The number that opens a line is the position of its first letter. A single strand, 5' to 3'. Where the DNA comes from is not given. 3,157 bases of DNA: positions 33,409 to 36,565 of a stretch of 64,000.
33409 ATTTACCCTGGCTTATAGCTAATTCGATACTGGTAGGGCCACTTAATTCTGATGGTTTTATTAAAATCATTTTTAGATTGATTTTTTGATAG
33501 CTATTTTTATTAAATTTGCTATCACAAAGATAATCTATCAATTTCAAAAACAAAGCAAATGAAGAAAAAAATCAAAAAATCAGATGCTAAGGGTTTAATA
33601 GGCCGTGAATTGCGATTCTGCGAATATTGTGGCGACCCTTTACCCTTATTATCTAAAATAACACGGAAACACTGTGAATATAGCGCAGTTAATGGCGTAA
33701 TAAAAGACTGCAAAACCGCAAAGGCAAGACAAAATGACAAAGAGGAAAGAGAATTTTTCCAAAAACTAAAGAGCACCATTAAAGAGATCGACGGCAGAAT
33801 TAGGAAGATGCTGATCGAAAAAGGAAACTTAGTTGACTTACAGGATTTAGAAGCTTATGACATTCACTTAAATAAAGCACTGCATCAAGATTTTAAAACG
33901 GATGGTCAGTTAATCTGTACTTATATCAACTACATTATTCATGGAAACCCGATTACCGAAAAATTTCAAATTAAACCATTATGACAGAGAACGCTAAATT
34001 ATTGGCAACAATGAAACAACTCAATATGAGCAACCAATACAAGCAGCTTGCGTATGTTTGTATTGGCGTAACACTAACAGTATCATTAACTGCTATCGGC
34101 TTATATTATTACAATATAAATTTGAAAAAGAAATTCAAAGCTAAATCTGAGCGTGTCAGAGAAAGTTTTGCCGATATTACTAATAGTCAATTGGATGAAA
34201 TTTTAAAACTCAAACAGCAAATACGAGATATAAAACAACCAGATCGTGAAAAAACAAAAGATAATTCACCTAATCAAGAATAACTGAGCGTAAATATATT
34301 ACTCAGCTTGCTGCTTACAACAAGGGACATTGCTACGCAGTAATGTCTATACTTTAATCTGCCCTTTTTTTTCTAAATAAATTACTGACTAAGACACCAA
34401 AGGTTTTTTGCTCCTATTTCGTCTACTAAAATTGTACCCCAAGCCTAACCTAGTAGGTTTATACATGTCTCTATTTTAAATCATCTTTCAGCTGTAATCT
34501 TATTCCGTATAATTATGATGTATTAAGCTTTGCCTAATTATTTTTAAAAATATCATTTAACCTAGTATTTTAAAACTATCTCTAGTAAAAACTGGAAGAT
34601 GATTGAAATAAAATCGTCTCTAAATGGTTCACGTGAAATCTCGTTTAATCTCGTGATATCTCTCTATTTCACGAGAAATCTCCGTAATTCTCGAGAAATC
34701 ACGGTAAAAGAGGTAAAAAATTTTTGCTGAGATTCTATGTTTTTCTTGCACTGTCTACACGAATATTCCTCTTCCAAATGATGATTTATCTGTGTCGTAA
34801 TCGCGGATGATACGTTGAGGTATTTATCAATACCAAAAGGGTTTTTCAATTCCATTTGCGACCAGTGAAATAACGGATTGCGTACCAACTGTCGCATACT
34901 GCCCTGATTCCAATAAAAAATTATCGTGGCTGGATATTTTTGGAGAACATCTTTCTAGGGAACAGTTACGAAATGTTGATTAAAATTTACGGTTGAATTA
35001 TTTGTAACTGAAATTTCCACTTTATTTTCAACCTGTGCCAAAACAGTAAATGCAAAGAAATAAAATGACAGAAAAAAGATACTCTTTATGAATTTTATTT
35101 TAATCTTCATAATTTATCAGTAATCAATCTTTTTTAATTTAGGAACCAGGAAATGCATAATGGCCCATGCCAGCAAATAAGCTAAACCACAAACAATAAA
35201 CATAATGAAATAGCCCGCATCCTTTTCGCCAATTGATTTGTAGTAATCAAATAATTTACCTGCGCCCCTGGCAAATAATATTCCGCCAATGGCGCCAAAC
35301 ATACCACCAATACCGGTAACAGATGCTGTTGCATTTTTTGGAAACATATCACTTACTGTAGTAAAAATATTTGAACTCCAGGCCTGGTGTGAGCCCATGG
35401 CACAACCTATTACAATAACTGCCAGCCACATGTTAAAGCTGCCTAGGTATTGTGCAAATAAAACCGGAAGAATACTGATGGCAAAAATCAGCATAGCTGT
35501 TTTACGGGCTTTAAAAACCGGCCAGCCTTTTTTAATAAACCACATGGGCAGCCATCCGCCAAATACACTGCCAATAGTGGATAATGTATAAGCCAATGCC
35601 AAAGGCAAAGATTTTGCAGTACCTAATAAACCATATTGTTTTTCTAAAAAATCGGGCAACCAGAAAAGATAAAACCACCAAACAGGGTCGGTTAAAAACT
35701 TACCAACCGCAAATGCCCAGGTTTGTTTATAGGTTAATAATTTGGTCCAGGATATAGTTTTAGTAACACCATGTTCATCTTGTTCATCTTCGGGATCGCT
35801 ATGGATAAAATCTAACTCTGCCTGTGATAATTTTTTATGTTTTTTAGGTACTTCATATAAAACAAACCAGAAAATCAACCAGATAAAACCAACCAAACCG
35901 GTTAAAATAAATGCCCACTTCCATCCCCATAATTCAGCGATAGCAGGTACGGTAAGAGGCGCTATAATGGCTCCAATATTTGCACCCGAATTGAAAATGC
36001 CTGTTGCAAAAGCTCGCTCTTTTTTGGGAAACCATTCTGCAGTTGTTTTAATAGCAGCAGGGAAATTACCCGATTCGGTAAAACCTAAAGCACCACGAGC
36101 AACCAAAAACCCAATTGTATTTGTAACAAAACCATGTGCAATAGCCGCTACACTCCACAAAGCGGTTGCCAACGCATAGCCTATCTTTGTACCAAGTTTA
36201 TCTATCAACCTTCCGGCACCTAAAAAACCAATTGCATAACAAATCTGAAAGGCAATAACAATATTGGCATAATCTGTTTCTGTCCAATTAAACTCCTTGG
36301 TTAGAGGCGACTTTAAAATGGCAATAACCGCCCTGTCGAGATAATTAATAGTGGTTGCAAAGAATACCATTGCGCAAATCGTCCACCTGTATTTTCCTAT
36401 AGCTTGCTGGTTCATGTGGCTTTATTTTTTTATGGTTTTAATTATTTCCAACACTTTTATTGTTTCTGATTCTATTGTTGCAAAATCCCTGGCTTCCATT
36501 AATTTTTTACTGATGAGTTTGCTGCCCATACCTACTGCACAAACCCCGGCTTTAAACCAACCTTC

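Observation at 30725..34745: Compact AT-rich element next to tRNA-Gln: a large serine recombinase plus a set of unrecognisable genes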

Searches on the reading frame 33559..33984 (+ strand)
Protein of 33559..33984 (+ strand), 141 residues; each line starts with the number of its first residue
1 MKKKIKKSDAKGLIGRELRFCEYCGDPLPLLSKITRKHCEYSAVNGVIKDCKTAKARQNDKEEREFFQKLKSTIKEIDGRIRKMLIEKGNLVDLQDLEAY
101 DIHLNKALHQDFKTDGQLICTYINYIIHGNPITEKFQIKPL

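Call 5: search_protein_families(library=pfam, proteins=[window:33559-33984:+], max_evalue=0.1)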
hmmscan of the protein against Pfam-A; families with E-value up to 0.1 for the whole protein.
window:33559-33984:+ (141 aa): 2 families
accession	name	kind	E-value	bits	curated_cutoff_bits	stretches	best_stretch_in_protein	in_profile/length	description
PF02876.24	Stap_Strp_tox_C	-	0.00023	21.8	27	1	57-92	12-48/96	Staphylococcal/Streptococcal toxin, beta-grasp domain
PF01486.22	K-box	-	0.0066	17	30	1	60-110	8-58/93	K-box region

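Call 7: search_protein_families(library=phrogs, proteins=[window:33559-33984:+], max_evalue=0.1)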
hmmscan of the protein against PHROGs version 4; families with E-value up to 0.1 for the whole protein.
window:33559-33984:+ (141 aa): 3 families
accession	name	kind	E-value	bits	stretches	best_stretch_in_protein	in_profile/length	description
phrog_28724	-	unknown function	0.0042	18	1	18-105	7-92/142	-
phrog_3213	-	DNA, RNA and nucleotide metabolism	0.029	14.1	1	33-113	19-99/509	DnaB-like replicative helicase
phrog_24368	-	unknown function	0.05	14.8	1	20-69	9-59/131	-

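Call 8: search_protein_families(library=ncbifam, proteins=[window:33559-33984:+], max_evalue=0.1)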
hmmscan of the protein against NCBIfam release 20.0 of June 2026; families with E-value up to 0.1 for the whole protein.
window:33559-33984:+ (141 aa): 1 family
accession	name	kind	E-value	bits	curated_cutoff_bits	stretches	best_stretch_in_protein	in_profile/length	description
NF009886.0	PRK13345.1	equivalog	0.0073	16.2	432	1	62-91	153-182/232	superantigen-like protein SSL9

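Call 9: search_protein_families(library=padloc, proteins=[window:33559-33984:+], max_evalue=0.1)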
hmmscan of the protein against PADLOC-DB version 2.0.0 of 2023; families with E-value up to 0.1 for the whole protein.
window:33559-33984:+ (141 aa): 0 families

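Call 86: search_solved_structures(query=window:33559-33984:+, max_evalue=1)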
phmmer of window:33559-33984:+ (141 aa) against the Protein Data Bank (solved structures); distinct sequences matched with E-value up to 1: 3.
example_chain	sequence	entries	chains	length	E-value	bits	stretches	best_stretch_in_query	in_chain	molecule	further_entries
1x8y_A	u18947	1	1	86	0.15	15.2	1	34-107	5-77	Lamin A/C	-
3r2i_A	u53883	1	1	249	0.31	14.3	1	62-91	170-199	Exotoxin 5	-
3v05_A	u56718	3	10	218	0.7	13.1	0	47-96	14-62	Superantigen-like Protein | Putative uncharacterized protein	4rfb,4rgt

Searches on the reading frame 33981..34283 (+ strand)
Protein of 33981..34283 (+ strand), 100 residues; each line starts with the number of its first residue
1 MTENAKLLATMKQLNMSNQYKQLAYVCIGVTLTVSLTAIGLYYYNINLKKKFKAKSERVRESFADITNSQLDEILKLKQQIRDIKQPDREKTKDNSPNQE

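Call 5: search_protein_families(library=pfam, proteins=[window:33981-34283:+], max_evalue=0.1)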
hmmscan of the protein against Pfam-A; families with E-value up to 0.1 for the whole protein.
window:33981-34283:+ (100 aa): 3 families
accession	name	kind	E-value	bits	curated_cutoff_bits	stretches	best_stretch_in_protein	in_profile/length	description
PF13851.11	GAS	-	0.00013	21.9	32.3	1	47-94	1-48/200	Growth-arrest specific micro-tubule binding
PF12725.13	DUF3810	-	0.01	15.7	28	1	24-85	64-126/311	Protein of unknown function (DUF3810)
PF15917.11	Piezo_TM25-28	-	0.073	12.5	27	1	25-98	175-246/328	Piezo TM25-28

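Call 7: search_protein_families(library=phrogs, proteins=[window:33981-34283:+], max_evalue=0.1)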
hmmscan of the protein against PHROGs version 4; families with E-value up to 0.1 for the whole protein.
window:33981-34283:+ (100 aa): 0 families

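Call 8: search_protein_families(library=ncbifam, proteins=[window:33981-34283:+], max_evalue=0.1)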
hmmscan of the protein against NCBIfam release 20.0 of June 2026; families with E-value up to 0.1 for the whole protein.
window:33981-34283:+ (100 aa): 1 family
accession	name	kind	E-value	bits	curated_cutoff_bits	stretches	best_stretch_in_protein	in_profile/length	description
NF047333.1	Chlam_inc_CT214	subfamily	0.009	15.2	90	1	26-90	31-96/500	CT214 family putative inclusion membrane protein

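Call 9: search_protein_families(library=padloc, proteins=[window:33981-34283:+], max_evalue=0.1)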
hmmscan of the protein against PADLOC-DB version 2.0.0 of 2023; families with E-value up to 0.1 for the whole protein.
window:33981-34283:+ (100 aa): 1 family
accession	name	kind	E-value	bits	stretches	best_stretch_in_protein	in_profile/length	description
PDLC03843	LeoC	-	0.048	11.8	1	47-94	110-157/207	-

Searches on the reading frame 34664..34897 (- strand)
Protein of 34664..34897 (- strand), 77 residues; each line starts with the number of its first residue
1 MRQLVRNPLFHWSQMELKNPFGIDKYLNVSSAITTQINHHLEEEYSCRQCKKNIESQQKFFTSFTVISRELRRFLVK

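Call 5: search_protein_families(library=pfam, proteins=[window:34664-34897:-], max_evalue=0.1)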
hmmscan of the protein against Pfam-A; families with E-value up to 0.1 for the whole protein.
window:34664-34897:- (77 aa): 2 families
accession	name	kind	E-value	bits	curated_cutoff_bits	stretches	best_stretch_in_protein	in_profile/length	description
PF02614.20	UxaC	-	2.7e-07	30.2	25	1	2-48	93-142/464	Glucuronate isomerase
PF06248.19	Zw10_N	-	0.074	14.1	26.3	1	33-72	8-45/93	Centromere/kinetochore Zw10 N-terminal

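Call 35: search_protein_families(library=pfam, proteins=[window:34664-34897:-], max_evalue=1)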
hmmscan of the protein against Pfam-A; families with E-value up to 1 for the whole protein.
window:34664-34897:- (77 aa): 2 families
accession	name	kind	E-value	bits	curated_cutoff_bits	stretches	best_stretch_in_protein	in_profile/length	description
PF02614.20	UxaC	-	2.7e-07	30.2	25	1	2-48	93-142/464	Glucuronate isomerase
PF06248.19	Zw10_N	-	0.074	14.1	26.3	1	33-72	8-45/93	Centromere/kinetochore Zw10 N-terminal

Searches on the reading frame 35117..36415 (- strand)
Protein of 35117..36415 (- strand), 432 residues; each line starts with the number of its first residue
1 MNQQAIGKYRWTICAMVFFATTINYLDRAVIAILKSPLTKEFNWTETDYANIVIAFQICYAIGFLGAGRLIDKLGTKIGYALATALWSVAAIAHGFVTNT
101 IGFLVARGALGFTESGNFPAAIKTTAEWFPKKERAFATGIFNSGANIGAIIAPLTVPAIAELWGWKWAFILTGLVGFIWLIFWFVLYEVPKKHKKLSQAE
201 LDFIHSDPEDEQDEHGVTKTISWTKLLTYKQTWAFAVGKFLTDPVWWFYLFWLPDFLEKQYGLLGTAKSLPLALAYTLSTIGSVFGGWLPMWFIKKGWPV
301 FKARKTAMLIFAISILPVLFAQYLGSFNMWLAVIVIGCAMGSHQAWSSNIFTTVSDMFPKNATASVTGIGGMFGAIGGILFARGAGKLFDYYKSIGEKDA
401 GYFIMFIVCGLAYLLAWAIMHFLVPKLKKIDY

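Call 5: search_protein_families(library=pfam, proteins=[window:35117-36415:-], max_evalue=0.1)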
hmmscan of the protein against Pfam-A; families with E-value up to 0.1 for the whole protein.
window:35117-36415:- (432 aa): 3 families
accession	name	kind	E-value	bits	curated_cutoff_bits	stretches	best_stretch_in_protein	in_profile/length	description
PF07690.21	MFS_1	-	1.1e-58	199.2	33.4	1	17-381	1-346/347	Major Facilitator Superfamily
PF00083.30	Sugar_tr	-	1.1e-10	41.5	22.3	1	14-191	2-196/452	Sugar (and other) transporter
PF00854.27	PTR2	-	0.00039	19.9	27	1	126-184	58-119/392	POT family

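Call 25: find_encoding_contigs(protein=window:35117-36415:-, flank=10000, max_places=10)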
Protein window:35117-36415:- (432 aa): 2 contigs read that carry it; 1 place shown.
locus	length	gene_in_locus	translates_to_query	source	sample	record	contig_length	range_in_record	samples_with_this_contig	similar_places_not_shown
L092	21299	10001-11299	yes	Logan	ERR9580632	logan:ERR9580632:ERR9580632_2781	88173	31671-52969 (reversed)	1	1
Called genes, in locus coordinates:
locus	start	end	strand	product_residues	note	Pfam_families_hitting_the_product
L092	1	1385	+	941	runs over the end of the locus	PF21294:Polysacc_lyase_14, PF08124:Lyase_8_N, PF02278:Lyase_8, PF02884:Lyase_8_C (weak)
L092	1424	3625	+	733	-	PF00933:Glyco_hydro_3, PF01915:Glyco_hydro_3_C, PF14310:Fn3-like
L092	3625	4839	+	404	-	-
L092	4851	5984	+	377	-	PF16153:DUF4861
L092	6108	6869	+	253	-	PF00106:adh_short, PF08659:KR, PF13561:adh_short_C2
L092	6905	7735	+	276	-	PF04962:KduI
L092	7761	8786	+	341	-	PF00294:PfkB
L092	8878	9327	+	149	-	PF04074:DUF386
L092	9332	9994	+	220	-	PF01081:Aldolase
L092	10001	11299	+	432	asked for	PF00083:Sugar_tr, PF07690:MFS_1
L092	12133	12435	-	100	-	-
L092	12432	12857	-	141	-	-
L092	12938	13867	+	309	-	-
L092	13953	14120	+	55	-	-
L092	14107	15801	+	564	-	PF00239:Resolvase, PF07508:Recombinase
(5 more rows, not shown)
